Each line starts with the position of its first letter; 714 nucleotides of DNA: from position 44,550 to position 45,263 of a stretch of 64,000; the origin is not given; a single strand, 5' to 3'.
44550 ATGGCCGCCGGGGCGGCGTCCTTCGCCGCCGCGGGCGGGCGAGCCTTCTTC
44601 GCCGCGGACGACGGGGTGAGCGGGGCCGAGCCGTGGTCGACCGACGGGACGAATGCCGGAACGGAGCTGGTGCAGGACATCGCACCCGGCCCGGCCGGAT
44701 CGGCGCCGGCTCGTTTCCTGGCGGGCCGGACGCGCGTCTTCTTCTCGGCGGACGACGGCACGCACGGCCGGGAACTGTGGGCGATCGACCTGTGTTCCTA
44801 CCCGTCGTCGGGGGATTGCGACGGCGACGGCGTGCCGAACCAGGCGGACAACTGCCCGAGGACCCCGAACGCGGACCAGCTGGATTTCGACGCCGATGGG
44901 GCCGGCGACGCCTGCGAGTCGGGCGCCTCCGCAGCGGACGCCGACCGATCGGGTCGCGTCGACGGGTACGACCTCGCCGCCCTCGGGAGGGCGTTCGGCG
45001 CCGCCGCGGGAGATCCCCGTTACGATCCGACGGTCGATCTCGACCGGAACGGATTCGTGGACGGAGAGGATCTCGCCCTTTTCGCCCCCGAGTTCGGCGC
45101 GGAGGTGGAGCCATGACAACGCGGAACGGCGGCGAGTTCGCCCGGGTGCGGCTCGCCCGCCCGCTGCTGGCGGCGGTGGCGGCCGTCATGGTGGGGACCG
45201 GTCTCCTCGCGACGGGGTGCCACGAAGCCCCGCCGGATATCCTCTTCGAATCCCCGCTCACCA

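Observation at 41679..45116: Giant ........-repeat protein ending in thrombospondin type-3 repeats plus a type-I dockerin module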

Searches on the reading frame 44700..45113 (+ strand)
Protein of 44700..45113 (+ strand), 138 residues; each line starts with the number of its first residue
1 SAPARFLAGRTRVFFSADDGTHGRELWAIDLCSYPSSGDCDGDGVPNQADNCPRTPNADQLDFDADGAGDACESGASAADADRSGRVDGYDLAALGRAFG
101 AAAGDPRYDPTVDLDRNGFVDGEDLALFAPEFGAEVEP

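Call 7: search_protein_families(library=pfam, proteins=[window:44700-45113:+], max_evalue=1)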
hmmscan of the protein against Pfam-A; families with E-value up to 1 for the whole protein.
window:44700-45113:+ (138 aa): 4 families
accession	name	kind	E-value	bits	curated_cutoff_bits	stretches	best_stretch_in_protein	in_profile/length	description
PF02412.23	TSP_3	-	2.7e-09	37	25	2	30-60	10-36/36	Thrombospondin type 3 repeat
PF00404.24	Dockerin_1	-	0.00011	22.8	22.9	2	79-127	2-51/57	Dockerin type I domain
PF00036.39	EF-hand_1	-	0.026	14.5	25.4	1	112-126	9-23/29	EF hand domain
PF13405.12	EF-hand_6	-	0.093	13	25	0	113-126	10-23/30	EF-hand domain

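Call 9: search_protein_families(library=ncbifam, proteins=[window:44700-45113:+], max_evalue=1)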
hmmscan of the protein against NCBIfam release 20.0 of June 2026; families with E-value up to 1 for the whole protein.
window:44700-45113:+ (138 aa): 5 families
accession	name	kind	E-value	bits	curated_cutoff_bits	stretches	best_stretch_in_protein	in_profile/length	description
NF047638.1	throspo3_MtsC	equivalog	2.6e-09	36.5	350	1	34-84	61-111/428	cell-cell cohesion MYXO-CTERM protein MtsC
NF045500.1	Omp28_seleno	equivalog_domain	1.4e-08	34.5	200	1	38-74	273-309/377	Omp28-related selenoprotein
TIGR04534.2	ELWxxDGT_rpt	domain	2.9e-07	30.5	65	1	12-30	2-20/47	ELWxxDGT repeat protein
NF053612.1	anchor_PA1041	equivalog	0.02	14.9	250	1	32-63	70-101/236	PA1041 family peptidoglycan-binding anchor lipoprotein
NF007187.0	PRK09615.1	equivalog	0.077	11.2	990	1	60-136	125-199/581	gamma-glutamyltransferase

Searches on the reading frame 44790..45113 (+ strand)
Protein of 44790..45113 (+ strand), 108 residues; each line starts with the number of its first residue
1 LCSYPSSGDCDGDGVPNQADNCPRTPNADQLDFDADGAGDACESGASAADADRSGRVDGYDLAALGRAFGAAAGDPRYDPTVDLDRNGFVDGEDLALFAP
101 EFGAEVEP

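Call 26: find_homologous_proteins(query=window:44790-45113:+)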
Query window:44790-45113:+ (108 aa): 16 proteins with E <= 0.001 among 90 candidates.
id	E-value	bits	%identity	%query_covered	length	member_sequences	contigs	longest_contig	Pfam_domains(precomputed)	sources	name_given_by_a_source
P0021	1.8e-33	133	67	94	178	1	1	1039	PF02412.24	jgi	jgi:ELWxxDGT repeat protein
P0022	6.5e-31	125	61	95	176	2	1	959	PF02412.24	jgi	jgi:hypothetical protein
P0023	3.8e-20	90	49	97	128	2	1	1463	PF00404.25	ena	-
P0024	5.3e-17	80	80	32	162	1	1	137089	PF02412.24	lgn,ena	-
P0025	3.6e-14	71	35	95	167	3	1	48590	PF02412.24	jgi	jgi:hypothetical protein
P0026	5.6e-14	70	70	34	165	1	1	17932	PF02412.24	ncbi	-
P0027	2.0e-9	56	45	88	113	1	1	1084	PF02412.24,PF00404.25,PF00036.39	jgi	jgi:Dockerin type I domain/Thrombospondin type 3 repeat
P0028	2.3e-9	55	58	29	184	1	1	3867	PF02412.24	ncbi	-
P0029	6.0e-8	51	47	68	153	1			PF02412.24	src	-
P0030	9.9e-8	50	59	31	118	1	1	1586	PF02412.24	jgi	-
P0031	2.5e-6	46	54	38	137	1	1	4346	PF02412.24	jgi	jgi:MYXO-CTERM domain-containing protein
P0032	3.6e-6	45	52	47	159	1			PF02412.24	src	-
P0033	9.4e-5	41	53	30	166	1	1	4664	PF02412.24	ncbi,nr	ncbi:MAG: thrombospondin type 3 repeat-containing protein, partial [Proteobacteria bacterium]|nr:thr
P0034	1.0e-4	40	49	37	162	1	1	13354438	PF02412.24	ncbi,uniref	ncbi:thrombospondin type 3 repeat-containing protein [Sorangium sp. So ce1000]|uniref:thrombospondin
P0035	1.8e-4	40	63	25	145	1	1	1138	PF02412.24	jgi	jgi:hypothetical protein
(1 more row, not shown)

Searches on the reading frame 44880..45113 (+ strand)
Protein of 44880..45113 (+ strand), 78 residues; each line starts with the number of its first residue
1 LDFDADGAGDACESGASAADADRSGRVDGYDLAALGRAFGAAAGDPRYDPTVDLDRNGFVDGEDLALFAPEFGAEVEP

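Call 13: search_solved_structures(query=window:44880-45113:+, max_evalue=10, show_alignments=3)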
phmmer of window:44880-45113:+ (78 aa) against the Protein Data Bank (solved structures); distinct sequences matched with E-value up to 10: 19.
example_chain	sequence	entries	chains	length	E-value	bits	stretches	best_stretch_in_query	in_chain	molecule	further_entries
2y3n_B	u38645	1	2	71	0.00027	24.7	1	20-74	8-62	CELLULOSOMAL FAMILY-48 PROCESSIVE GLYCOSIDE HYDROLASE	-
4u3s_B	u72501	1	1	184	0.00091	23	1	15-73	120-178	Cellulosomal scaffoldin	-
4wi0_B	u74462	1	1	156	0.00099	22.9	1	15-74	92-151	Cellulosomal scaffoldin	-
3kcp_A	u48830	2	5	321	0.0034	21.2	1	23-74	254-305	Cellulosomal-scaffolding protein A | Cellulosome anchoring protein cohesin region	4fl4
2b59_B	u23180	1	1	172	0.0042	20.9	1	23-75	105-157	Cellulosomal scaffolding protein A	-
5g5d_B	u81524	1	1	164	0.0066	20.3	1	27-75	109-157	CELLULOSOMAL-SCAFFOLDING PROTEIN A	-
8x39_A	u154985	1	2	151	0.011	19.7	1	17-68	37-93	Serine protease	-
8x3a_A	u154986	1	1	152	0.011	19.6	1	17-68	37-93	Serine protease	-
5k39_B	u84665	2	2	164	0.023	18.6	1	26-74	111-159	Dockerin module from a protein of unknown function | Ig domain protein group 2 domain protein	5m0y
5lxv_B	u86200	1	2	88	0.097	16.6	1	18-68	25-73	Carbohydrate-binding protein WP_009985128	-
4mn0_A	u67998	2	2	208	0.31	15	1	15-50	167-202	Berovin | Apoberovin 1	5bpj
5zh6_A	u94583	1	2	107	0.42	14.6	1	51-75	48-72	Parvalbumin SPV-II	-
1cdp_A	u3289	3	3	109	0.5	14.3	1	46-76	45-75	CADMIUM-SUBSTITUTED CALCIUM-BINDING PARVALBUMIN B | CALCIUM-BINDING PARVALBUMIN | CALCIUM-BINDING PARVALBUMIN B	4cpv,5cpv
1b8r_A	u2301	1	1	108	0.59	14.1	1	46-76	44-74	PROTEIN (PARVALBUMIN)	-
5xnd_A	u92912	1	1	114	0.65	14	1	50-74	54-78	Parvalbumin beta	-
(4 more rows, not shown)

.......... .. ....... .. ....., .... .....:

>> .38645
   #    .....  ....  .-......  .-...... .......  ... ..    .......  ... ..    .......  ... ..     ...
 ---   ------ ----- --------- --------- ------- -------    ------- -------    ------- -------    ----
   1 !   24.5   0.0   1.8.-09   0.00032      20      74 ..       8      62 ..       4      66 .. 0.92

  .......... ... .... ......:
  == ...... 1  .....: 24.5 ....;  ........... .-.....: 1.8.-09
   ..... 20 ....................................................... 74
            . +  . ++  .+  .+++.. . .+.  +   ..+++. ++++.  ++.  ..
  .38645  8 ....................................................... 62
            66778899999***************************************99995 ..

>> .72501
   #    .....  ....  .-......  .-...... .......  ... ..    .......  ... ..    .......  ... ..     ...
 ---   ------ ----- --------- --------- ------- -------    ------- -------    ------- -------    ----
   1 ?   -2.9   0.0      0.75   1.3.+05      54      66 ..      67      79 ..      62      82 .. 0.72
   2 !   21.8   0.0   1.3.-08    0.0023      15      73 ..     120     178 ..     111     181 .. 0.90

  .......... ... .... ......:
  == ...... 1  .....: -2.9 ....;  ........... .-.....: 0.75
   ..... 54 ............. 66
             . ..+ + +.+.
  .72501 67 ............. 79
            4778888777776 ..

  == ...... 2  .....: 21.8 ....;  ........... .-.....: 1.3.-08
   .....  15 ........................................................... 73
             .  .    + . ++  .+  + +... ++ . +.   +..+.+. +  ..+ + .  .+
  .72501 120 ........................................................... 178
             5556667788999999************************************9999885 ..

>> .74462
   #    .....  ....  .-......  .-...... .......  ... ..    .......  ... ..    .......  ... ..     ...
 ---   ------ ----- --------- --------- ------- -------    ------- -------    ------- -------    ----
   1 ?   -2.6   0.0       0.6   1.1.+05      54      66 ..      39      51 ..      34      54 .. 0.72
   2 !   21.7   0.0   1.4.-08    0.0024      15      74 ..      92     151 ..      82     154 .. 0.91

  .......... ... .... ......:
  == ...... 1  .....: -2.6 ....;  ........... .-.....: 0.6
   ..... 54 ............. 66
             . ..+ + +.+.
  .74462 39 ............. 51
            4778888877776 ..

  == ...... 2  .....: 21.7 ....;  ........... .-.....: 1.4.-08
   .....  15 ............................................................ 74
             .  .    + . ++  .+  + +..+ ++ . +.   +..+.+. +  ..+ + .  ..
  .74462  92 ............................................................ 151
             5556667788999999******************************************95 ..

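Call 44: find_homologous_proteins(query=A3, max_evalue=0.001)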
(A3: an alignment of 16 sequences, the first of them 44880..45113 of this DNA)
Query A3 (16 sequences) (78 aa, profile of the alignment): 2895 proteins with E <= 0.001 among 8000 candidates; the best 120 are listed.
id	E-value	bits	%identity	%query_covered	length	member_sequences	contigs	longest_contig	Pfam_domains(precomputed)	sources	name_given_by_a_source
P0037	2.1e-53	198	34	99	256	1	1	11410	PF02412.24,PF00404.25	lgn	-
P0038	4.0e-49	184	61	65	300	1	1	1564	PF02412.24,PF00404.25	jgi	jgi:YVTN family beta-propeller protein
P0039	3.7e-47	178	32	91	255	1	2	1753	PF02412.24,PF00404.25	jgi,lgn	-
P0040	1.7e-46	176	74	92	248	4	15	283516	PF02412.24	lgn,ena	-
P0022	2.9e-46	175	69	92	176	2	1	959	PF02412.24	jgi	jgi:hypothetical protein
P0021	4.5e-45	171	69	99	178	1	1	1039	PF02412.24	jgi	jgi:ELWxxDGT repeat protein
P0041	5.2e-42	161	37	97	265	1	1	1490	PF02412.24,PF00404.25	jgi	jgi:hypothetical protein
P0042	6.7e-42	161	52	29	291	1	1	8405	PF02412.24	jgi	jgi:hypothetical protein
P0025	1.0e-40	157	41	100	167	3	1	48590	PF02412.24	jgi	jgi:hypothetical protein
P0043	2.3e-40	156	29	100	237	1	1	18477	PF02412.24,PF00404.25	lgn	-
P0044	4.3e-40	155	35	100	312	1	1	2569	PF02412.24,PF00404.25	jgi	jgi:hypothetical protein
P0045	4.1e-39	152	44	44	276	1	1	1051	PF02412.24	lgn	-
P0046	4.9e-39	151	35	88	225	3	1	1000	PF02412.24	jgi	jgi:hypothetical protein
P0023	6.1e-39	151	53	97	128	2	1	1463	PF00404.25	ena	-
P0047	1.5e-38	150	50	28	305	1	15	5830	PF02412.24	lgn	-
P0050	7.3e-38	148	60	96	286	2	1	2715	PF02412.24,PF11617.14,PF00404.25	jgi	jgi:hypothetical protein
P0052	3.0e-37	146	63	96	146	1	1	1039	PF02412.24,PF00404.25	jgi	jgi:hypothetical protein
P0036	1.8e-34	137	-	-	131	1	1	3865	PF02412.24,PF00404.25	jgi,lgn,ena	-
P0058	1.4e-33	134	-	-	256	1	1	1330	PF02412.24,PF00404.25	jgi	jgi:hypothetical protein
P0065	7.2e-32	128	60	92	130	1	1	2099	PF02412.24,PF00404.25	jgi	jgi:hypothetical protein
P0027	6.1e-31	125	38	99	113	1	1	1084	PF02412.24,PF00404.25,PF00036.39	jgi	jgi:Dockerin type I domain/Thrombospondin type 3 repeat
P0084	4.6e-30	122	33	96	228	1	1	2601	PF02412.24,PF00404.25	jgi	jgi:hypothetical protein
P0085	6.1e-30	122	30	91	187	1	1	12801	PF02412.24,PF00404.25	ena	-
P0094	9.7e-29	118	31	91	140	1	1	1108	PF02412.24,PF00404.25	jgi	jgi:predicted flap endonuclease-1-like 5' DNA nuclease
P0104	5.0e-28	116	38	97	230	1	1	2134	PF02412.24,PF00404.25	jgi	jgi:hypothetical protein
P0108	1.1e-27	115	33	100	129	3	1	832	PF02412.24,PF00404.25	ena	-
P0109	1.2e-27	114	39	91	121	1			PF02412.24,PF00404.25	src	-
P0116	4.7e-27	113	40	99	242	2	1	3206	PF02412.24,PF00404.25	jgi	jgi:hypothetical protein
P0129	3.8e-26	110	38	100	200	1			PF02412.24,PF05901.17,PF00404.25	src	-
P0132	4.7e-26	109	36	100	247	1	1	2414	PF02412.24,PF00404.25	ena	-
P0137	6.6e-26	109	35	85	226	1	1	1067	PF02412.24,PF00404.25,PF18884.6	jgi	jgi:hypothetical protein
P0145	2.1e-25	107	40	94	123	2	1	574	PF02412.24,PF00404.25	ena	-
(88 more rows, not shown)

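Call 53: predict_structure(alignment_id=A4)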
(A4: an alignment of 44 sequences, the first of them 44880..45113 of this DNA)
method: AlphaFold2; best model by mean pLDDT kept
length: 78 residues; sequences in the alignment: 44
mean_pLDDT: 88.2   pTM: 0.76
mean pLDDT of the five models: 88.2, 87.6, 87.0, 86.4, 86.3
residues with pLDDT >= 90: 60; 70-90: 5; 50-70: 9; < 50: 4
segments of 3 or more residues with pLDDT < 50: 1-3
pLDDT, mean of each block of 10 residues (from residue 1): 50 83 95 98 97 95 98 89
secondary structure, 60 per line:
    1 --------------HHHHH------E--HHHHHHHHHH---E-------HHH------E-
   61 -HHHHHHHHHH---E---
elements in order: H15-19 H29-38 H62-71

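Call 56: fold_search(model_id=the predicted structure, library=pdb)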
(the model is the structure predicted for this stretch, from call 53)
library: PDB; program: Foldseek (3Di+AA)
matches with E <= 10: 24; with E <= 0.001: 0
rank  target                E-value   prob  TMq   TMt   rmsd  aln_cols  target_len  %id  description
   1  4wi0_B                2.2e-03  1.00  0.60  0.31   1.4        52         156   29  Crystal structure of Coh3ScaB-XDoc_M2ScaA complex: A C-terminal interface mutant of type II Cohesin-X-Dockerin complex (released 2015-10-07)
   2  4u3s_B                2.5e-03  1.00  0.60  0.32   1.5        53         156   28  Crystal structure of Coh3ScaB-XDoc_M1ScaA complex: A N-terminal interface mutant of type II Cohesin-X-Dockerin complex (released 2015-07-29)
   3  3kcp_A                3.9e-03  1.00  0.63  0.17   1.3        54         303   28  Crystal structure of interacting Clostridium thermocellum multimodular components (released 2010-02-09)
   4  5g5d_B                5.0e-03  1.00  0.61  0.32   1.5        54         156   28  Crystal Structure of the CohScaC2-XDocCipA type II complex from Clostridium thermocellum (released 2017-04-05)
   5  4fl4_L                7.4e-03  1.00  0.63  0.17   1.3        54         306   28  Scaffoldin conformation and dynamics revealed by a ternary complex from the Clostridium thermocellum cellulosome (released 2012-06-27)
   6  2y3n_B                7.9e-03  1.00  0.64  0.82   1.8        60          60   23  Type II cohesin-dockerin domain from Bacteroides cellolosolvens (released 2012-01-11)
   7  4fl4_I                1.3e-02  1.00  0.60  0.16   1.3        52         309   29  Scaffoldin conformation and dynamics revealed by a ternary complex from the Clostridium thermocellum cellulosome (released 2012-06-27)
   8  4fl4_C                2.6e-02  1.00  0.63  0.17   1.3        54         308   28  Scaffoldin conformation and dynamics revealed by a ternary complex from the Clostridium thermocellum cellulosome (released 2012-06-27)
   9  5m0y_B                2.7e-02  1.00  0.59  0.31   1.4        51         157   27  Crystal Structure of the CohScaA-XDocCipB type II complex from Clostridium thermocellum at 1.5Angstrom resolution (released 2017-09-06)
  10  2b59_B                2.9e-02  1.00  0.61  0.32   1.3        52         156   29  The type II cohesin dockerin complex (released 2005-10-11)
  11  5k39_B                4.6e-02  1.00  0.51  0.27   1.5        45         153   31  THE TYPE II COHESIN DOCKERIN COMPLEX FROM CLOSTRIDIUM THERMOCELLUM (released 2017-03-29)
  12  6kgc_B                1.1e+00  0.47  0.47  0.59   4.1        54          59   22  Crystal structure of CaDoc0917(R49D)-CaCohA2 complex at pH 5.4 (released 2020-07-08)
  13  8x39_A                1.1e+00  0.44  0.44  0.27   3.8        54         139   24  Crystal structure of cellulosomal double-dockerin module of Clo1313_0689 from Clostridium thermocellum (released 2024-04-03)
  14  6kgf_D                1.3e+00  0.38  0.46  0.55   4.4        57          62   24  Crystal structure of CaDoc0917(R16D)-CaCohA2 complex at pH 8.2 (released 2020-07-08)
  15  2vn5_B                1.6e+00  0.44  0.45  0.59   2.5        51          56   29  The Clostridium cellulolyticum dockerin displays a dual binding mode for its cohesin partner (released 2008-05-20)
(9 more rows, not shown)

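Call 57: find_encoding_contigs(protein=P0040, flank=6000, max_places=3)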
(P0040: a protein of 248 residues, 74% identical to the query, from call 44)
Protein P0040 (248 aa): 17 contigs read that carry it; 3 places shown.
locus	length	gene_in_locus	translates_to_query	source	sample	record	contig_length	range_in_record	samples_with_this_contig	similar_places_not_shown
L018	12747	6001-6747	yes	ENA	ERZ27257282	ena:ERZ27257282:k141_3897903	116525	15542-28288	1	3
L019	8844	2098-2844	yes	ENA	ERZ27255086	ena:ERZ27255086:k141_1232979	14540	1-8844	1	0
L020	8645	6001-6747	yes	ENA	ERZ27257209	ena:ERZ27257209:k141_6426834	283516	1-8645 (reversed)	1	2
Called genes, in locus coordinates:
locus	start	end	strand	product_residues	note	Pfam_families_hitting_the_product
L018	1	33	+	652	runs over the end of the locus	-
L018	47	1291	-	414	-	-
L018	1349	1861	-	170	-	PF07963:N_methyl (weak)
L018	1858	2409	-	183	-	-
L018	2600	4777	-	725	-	PF12437:GSIII_N, PF00120:Gln-synt_C, PF18318:Gln-synt_C-ter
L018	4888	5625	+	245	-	-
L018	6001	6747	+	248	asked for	PF02412:TSP_3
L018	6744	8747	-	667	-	PF00694:Aconitase_C (weak), PF00330:Aconitase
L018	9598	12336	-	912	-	PF01565:FAD_binding_4, PF02754:CCG (faint), PF02913:FAD-oxidase_C, PF12838:Fer4_7 (weak), PF13183:Fer4_8, PF13534:Fer4_17 (weak)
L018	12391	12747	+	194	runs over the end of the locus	PF13548:DUF4126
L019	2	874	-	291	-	?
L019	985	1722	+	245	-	-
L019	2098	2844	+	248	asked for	PF02412:TSP_3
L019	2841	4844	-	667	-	PF00694:Aconitase_C (weak), PF00330:Aconitase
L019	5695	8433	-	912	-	PF01565:FAD_binding_4, PF02754:CCG (faint), PF02913:FAD-oxidase_C, PF12838:Fer4_7 (weak), PF13183:Fer4_8, PF13534:Fer4_17 (weak)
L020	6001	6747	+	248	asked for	PF02412:TSP_3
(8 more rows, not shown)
